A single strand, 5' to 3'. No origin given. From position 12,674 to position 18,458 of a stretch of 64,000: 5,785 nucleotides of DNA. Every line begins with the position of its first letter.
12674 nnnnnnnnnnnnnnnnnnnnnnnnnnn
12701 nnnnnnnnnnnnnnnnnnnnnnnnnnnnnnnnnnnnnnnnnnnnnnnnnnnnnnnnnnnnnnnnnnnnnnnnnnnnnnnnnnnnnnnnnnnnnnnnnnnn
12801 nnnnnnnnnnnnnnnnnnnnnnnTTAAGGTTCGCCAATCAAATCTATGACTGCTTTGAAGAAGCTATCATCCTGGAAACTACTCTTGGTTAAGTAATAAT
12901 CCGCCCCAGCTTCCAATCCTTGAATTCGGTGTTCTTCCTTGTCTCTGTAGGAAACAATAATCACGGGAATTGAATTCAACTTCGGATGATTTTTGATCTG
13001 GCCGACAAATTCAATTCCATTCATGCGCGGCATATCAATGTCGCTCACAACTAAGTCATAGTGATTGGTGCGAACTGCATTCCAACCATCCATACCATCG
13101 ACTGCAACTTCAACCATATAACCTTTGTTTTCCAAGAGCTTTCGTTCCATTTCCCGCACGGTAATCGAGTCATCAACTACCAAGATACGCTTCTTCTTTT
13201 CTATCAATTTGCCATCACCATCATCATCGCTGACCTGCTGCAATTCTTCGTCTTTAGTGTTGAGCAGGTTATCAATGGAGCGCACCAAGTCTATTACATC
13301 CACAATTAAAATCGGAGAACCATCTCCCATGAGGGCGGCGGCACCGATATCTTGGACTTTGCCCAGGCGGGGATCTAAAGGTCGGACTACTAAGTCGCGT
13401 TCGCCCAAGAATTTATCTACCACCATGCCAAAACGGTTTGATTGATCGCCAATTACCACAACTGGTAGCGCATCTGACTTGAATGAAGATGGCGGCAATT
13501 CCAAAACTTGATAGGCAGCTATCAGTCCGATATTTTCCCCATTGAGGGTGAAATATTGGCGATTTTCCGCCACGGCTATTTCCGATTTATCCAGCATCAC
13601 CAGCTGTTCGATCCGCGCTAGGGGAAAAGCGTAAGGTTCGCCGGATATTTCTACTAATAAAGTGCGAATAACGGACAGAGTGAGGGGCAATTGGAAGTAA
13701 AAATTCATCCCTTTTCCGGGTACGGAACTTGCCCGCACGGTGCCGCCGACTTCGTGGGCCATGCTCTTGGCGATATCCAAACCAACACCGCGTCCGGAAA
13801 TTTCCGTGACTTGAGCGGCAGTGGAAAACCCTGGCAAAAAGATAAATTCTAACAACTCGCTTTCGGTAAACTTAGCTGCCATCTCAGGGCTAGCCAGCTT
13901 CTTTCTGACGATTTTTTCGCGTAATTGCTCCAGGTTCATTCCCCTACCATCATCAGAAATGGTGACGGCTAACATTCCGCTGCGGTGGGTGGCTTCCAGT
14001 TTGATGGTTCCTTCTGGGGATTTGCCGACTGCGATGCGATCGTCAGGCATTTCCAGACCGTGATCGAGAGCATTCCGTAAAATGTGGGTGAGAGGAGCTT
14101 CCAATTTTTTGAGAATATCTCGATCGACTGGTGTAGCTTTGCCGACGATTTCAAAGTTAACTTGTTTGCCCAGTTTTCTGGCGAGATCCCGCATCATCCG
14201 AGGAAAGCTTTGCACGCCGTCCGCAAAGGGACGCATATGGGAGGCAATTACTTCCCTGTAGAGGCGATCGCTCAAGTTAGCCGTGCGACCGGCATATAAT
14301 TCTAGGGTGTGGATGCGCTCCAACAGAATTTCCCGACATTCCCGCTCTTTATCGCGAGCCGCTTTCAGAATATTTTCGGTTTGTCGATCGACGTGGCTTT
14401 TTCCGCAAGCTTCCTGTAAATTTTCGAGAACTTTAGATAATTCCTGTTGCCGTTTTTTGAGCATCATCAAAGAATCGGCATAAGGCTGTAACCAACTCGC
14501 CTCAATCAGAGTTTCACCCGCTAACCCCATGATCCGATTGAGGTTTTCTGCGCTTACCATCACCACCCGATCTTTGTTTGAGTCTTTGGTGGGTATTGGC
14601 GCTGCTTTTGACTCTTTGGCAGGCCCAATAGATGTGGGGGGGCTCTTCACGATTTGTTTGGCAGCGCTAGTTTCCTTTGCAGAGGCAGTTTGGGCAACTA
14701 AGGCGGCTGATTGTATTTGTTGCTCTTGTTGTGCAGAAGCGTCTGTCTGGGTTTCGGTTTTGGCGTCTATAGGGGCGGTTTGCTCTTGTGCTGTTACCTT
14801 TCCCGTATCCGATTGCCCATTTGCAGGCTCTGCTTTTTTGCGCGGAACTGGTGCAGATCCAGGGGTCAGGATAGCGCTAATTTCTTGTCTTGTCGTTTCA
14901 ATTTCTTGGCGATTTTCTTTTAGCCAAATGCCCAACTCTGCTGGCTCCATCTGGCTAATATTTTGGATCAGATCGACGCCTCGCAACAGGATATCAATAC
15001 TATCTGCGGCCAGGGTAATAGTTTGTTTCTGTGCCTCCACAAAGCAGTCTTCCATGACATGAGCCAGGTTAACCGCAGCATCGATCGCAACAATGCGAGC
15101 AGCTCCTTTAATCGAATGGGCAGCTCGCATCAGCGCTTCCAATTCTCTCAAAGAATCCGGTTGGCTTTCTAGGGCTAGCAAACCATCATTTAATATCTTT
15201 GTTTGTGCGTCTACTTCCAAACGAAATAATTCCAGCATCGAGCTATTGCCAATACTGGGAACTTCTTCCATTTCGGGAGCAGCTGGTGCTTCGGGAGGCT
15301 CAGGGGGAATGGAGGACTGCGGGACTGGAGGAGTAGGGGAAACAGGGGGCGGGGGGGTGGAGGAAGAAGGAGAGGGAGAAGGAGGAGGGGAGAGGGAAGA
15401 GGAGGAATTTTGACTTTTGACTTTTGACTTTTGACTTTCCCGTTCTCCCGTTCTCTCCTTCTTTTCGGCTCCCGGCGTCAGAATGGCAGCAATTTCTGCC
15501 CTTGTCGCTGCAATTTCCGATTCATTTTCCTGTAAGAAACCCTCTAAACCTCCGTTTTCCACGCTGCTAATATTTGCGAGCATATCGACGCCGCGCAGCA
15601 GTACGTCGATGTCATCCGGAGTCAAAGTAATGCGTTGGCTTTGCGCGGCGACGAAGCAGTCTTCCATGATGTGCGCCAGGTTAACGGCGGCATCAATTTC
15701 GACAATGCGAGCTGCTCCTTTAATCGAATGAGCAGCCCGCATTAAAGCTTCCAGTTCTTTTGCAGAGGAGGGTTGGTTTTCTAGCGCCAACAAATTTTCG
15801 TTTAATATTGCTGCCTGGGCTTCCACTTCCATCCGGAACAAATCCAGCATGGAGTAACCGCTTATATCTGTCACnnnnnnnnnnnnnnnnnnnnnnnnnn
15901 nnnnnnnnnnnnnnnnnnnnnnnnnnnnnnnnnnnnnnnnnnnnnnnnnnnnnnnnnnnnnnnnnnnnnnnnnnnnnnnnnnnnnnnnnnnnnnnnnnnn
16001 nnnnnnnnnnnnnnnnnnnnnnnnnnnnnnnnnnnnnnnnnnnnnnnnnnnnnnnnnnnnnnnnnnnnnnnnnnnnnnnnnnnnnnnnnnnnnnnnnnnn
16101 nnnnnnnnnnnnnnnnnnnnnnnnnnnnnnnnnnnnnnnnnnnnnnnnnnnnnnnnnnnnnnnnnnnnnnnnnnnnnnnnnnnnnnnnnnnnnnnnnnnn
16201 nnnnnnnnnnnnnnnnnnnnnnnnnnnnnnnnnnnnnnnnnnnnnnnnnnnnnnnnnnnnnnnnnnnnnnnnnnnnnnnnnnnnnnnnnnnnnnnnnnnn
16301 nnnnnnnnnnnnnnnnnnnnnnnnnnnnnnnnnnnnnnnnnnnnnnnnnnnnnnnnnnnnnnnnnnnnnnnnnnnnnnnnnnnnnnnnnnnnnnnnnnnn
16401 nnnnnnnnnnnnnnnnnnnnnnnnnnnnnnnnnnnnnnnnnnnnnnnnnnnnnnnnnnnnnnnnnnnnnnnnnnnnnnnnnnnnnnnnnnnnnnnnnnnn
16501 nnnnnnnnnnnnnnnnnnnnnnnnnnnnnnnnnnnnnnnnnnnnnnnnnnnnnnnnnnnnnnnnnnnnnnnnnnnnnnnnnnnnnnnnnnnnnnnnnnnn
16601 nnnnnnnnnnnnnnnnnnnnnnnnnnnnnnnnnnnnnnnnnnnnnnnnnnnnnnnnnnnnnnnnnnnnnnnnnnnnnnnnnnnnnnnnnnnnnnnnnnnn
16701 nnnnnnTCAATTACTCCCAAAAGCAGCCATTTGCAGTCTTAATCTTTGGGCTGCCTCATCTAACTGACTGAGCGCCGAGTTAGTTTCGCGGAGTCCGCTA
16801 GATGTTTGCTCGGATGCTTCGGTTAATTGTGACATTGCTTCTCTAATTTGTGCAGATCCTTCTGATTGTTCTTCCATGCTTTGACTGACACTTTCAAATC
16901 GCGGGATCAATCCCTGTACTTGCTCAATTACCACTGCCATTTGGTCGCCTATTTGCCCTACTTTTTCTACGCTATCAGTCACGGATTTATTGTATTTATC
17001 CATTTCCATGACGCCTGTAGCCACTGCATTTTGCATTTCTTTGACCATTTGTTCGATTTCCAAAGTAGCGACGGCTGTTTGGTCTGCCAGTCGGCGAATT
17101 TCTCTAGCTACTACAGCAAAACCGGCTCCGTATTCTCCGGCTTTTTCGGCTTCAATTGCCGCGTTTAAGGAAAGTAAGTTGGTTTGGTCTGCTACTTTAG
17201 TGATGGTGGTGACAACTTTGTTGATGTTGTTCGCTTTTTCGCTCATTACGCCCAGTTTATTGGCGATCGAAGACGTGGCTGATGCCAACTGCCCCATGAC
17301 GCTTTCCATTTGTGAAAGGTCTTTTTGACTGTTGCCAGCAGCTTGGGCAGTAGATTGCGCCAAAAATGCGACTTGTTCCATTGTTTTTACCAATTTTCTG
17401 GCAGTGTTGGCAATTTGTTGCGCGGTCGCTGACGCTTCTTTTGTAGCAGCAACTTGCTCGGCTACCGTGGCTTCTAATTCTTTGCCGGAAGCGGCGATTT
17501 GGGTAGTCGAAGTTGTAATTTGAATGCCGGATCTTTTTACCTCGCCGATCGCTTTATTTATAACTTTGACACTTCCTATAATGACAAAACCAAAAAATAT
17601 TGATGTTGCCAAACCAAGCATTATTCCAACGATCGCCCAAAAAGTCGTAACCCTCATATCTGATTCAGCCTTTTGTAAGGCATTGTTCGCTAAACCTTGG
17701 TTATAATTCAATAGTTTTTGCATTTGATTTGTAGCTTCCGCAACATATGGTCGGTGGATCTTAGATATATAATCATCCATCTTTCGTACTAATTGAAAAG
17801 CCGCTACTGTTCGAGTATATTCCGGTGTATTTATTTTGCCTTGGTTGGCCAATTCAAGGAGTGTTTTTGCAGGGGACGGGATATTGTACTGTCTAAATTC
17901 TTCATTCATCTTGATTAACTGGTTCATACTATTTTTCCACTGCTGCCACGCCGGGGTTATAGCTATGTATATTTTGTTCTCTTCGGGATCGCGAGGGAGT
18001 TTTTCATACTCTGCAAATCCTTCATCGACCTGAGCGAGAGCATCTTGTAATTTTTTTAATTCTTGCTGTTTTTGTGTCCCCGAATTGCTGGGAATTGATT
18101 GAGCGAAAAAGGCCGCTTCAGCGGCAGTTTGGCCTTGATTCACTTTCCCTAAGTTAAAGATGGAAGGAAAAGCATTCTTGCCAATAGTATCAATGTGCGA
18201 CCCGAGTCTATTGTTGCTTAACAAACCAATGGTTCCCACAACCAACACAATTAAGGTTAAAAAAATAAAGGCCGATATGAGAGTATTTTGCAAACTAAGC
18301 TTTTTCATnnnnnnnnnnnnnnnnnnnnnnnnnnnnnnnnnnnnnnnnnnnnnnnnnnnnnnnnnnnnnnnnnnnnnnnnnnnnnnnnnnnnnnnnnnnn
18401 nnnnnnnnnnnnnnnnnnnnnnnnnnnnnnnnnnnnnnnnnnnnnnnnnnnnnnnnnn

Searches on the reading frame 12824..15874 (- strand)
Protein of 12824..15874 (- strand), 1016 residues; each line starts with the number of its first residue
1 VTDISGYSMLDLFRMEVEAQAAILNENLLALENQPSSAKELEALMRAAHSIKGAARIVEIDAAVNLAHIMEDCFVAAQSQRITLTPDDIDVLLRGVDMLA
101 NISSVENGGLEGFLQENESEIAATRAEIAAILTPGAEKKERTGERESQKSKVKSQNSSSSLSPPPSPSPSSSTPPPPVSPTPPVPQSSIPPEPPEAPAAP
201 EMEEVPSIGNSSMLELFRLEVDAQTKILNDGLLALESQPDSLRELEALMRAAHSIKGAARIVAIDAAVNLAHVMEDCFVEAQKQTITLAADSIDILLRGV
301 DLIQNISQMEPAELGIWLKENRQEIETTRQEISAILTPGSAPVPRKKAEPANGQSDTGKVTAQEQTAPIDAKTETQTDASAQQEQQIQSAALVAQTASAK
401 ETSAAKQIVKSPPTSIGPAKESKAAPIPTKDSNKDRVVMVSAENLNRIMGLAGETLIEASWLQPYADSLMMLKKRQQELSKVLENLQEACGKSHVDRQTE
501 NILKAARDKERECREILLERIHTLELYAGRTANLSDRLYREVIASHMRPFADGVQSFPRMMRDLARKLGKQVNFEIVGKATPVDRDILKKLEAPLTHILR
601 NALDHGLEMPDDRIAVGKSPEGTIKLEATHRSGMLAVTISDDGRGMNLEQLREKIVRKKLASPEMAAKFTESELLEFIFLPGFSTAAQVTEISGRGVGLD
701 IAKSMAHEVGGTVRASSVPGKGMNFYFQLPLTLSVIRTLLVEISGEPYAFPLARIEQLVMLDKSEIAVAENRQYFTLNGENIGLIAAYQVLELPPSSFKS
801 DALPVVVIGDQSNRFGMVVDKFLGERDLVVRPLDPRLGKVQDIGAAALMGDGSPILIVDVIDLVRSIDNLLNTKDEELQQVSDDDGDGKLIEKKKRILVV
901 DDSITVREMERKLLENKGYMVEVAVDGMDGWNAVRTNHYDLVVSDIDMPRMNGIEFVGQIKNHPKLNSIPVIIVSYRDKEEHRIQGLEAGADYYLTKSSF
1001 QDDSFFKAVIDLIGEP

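Call 12: search_protein_families(library=pfam, proteins=[window:12824-15874:-], max_evalue=0.0001)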
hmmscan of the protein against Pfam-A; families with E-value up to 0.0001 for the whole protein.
window:12824-15874:- (1016 aa): 4 families
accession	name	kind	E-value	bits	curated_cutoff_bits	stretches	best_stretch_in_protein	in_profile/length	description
PF00072.30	Response_reg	-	1.3e-26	93.4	30.2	1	897-999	1-101/111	Response regulator receiver domain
PF01627.28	Hpt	-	1e-23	83.8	24.6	2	9-100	2-82/84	Hpt domain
PF01584.24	CheW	-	4.1e-18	65.8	23.5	1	738-866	2-136/138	CheW-like domain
PF02518.31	HATPase_c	-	1.6e-17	64.3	26.4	1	593-732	4-110/111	Histidine kinase-, DNA gyrase B-, and HSP90-like ATPase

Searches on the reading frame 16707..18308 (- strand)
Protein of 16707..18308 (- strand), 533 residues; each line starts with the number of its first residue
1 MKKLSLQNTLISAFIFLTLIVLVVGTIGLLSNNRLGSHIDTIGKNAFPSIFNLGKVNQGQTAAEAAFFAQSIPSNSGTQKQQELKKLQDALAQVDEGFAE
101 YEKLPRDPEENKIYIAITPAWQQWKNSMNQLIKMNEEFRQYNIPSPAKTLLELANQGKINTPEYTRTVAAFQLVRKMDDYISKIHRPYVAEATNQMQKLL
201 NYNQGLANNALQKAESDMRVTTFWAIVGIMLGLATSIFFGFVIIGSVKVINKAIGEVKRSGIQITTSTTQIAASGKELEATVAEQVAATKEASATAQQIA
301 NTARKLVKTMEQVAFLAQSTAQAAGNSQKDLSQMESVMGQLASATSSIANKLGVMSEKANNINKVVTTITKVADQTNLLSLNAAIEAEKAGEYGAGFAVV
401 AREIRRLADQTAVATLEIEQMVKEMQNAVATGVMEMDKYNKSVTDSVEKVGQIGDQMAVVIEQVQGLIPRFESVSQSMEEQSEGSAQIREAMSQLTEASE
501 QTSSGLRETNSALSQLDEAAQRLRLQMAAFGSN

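Call 12: search_protein_families(library=pfam, proteins=[window:16707-18308:-], max_evalue=0.0001)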
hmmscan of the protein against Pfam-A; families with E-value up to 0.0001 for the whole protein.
window:16707-18308:- (533 aa): 3 families
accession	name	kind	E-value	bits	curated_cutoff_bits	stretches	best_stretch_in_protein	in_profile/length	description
PF00015.26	MCPsignal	-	1.3e-32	113.5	34.6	1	317-497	4-170/172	Methyl-accepting chemotaxis protein (MCP) signalling domain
PF12729.13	4HB_MCP_1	-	2.5e-15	56.9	27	1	5-134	3-131/181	Four helix bundle sensory module for signal transduction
PF02203.21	TarH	-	2.2e-10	41.2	25.2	1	2-134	3-138/177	Tar ligand binding domain homologue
